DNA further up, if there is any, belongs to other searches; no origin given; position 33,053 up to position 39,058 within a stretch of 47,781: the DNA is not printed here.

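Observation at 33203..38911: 1902-aa single ORF fusing two GT-C glycosyltransferase modules, the PMT-like one split by a soluble propeller/coiled-coil insertion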

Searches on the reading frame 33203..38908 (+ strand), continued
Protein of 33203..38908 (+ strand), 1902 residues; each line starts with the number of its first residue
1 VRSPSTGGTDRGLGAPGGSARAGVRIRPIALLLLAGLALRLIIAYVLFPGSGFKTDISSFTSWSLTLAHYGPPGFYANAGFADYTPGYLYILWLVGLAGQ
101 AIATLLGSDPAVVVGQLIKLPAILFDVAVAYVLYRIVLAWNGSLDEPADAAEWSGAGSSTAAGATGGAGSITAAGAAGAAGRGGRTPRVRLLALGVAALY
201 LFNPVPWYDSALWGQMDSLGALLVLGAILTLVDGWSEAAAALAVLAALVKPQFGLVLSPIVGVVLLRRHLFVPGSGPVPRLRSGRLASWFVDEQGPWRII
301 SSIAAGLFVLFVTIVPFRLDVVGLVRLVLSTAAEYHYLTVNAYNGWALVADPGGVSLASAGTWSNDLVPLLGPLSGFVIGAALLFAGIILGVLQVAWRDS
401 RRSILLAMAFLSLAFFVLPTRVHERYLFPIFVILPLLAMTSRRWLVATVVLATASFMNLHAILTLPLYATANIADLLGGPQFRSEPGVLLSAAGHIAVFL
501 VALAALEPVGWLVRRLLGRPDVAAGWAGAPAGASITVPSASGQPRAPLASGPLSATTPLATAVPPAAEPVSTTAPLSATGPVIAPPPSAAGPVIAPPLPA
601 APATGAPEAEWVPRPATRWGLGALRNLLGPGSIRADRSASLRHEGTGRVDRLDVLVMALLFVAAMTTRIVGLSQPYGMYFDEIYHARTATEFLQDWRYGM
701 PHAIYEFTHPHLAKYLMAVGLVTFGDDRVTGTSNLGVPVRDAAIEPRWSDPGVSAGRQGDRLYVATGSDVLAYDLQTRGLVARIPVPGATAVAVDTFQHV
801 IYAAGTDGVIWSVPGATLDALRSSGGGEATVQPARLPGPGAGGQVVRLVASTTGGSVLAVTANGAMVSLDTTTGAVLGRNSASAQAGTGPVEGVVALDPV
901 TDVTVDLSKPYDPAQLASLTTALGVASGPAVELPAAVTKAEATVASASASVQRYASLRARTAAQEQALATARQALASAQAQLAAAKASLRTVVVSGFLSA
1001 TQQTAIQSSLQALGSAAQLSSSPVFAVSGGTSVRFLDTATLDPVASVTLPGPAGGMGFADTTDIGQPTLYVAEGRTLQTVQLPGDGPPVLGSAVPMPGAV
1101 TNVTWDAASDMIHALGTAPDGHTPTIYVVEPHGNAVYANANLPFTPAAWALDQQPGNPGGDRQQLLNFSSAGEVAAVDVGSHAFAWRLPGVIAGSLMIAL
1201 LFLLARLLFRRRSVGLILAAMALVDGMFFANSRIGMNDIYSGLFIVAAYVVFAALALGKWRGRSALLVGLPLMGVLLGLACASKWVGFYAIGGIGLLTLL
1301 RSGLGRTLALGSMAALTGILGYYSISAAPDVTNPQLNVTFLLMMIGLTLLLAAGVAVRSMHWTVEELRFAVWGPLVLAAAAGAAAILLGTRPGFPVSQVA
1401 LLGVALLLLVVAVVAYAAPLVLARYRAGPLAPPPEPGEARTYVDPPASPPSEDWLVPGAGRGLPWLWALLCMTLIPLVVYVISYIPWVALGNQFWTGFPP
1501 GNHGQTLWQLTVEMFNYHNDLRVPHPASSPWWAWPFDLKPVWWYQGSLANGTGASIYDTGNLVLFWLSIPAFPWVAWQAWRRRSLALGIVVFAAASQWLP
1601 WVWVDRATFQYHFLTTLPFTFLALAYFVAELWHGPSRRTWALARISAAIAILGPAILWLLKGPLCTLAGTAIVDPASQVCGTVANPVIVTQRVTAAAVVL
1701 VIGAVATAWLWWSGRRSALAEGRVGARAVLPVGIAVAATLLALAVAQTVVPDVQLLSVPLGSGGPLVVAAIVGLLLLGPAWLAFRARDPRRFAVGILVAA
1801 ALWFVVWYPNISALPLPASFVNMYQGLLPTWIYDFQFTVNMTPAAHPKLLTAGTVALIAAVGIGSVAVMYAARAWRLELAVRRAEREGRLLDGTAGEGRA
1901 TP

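Call 69: search_solved_structures(query=A3, max_evalue=1, show_alignments=2)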
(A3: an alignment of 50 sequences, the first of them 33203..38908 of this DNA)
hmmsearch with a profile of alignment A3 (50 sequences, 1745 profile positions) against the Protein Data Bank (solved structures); distinct sequences matched with E-value up to 1: 10.
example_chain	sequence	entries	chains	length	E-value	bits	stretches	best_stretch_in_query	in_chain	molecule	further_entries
6p25_A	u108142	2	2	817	0.00016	22.3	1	1036-1150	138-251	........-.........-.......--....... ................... 1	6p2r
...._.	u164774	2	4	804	0.0013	19.4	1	1356-1422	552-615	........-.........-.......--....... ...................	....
9e61_A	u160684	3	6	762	0.016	15.8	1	1357-1422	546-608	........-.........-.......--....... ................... 4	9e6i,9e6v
7rcz_A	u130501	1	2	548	0.053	14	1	784-858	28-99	Stage V sporulation protein D (Sporulation specific penicillin-binding protein)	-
8fl2_NV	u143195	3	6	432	0.065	13.7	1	676-789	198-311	WD repeat-containing protein 18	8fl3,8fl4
9dum_A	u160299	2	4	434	0.065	13.7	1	676-789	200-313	WD repeat-containing protein 18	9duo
7uwf_A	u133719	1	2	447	0.069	13.6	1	676-789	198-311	WD repeat-containing protein 18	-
4ovd_A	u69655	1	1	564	0.22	12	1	796-873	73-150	Peptidoglycan glycosyltransferase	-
8esw_A1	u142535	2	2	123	0.29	11.6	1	417-511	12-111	NADH dehydrogenase [ubiquinone] 1 alpha subcomplex subunit 1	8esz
3vgz_A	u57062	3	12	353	0.6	10.5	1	691-837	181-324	Uncharacterized protein YncE | PQQ-dependent catabolism-associated beta-propeller protein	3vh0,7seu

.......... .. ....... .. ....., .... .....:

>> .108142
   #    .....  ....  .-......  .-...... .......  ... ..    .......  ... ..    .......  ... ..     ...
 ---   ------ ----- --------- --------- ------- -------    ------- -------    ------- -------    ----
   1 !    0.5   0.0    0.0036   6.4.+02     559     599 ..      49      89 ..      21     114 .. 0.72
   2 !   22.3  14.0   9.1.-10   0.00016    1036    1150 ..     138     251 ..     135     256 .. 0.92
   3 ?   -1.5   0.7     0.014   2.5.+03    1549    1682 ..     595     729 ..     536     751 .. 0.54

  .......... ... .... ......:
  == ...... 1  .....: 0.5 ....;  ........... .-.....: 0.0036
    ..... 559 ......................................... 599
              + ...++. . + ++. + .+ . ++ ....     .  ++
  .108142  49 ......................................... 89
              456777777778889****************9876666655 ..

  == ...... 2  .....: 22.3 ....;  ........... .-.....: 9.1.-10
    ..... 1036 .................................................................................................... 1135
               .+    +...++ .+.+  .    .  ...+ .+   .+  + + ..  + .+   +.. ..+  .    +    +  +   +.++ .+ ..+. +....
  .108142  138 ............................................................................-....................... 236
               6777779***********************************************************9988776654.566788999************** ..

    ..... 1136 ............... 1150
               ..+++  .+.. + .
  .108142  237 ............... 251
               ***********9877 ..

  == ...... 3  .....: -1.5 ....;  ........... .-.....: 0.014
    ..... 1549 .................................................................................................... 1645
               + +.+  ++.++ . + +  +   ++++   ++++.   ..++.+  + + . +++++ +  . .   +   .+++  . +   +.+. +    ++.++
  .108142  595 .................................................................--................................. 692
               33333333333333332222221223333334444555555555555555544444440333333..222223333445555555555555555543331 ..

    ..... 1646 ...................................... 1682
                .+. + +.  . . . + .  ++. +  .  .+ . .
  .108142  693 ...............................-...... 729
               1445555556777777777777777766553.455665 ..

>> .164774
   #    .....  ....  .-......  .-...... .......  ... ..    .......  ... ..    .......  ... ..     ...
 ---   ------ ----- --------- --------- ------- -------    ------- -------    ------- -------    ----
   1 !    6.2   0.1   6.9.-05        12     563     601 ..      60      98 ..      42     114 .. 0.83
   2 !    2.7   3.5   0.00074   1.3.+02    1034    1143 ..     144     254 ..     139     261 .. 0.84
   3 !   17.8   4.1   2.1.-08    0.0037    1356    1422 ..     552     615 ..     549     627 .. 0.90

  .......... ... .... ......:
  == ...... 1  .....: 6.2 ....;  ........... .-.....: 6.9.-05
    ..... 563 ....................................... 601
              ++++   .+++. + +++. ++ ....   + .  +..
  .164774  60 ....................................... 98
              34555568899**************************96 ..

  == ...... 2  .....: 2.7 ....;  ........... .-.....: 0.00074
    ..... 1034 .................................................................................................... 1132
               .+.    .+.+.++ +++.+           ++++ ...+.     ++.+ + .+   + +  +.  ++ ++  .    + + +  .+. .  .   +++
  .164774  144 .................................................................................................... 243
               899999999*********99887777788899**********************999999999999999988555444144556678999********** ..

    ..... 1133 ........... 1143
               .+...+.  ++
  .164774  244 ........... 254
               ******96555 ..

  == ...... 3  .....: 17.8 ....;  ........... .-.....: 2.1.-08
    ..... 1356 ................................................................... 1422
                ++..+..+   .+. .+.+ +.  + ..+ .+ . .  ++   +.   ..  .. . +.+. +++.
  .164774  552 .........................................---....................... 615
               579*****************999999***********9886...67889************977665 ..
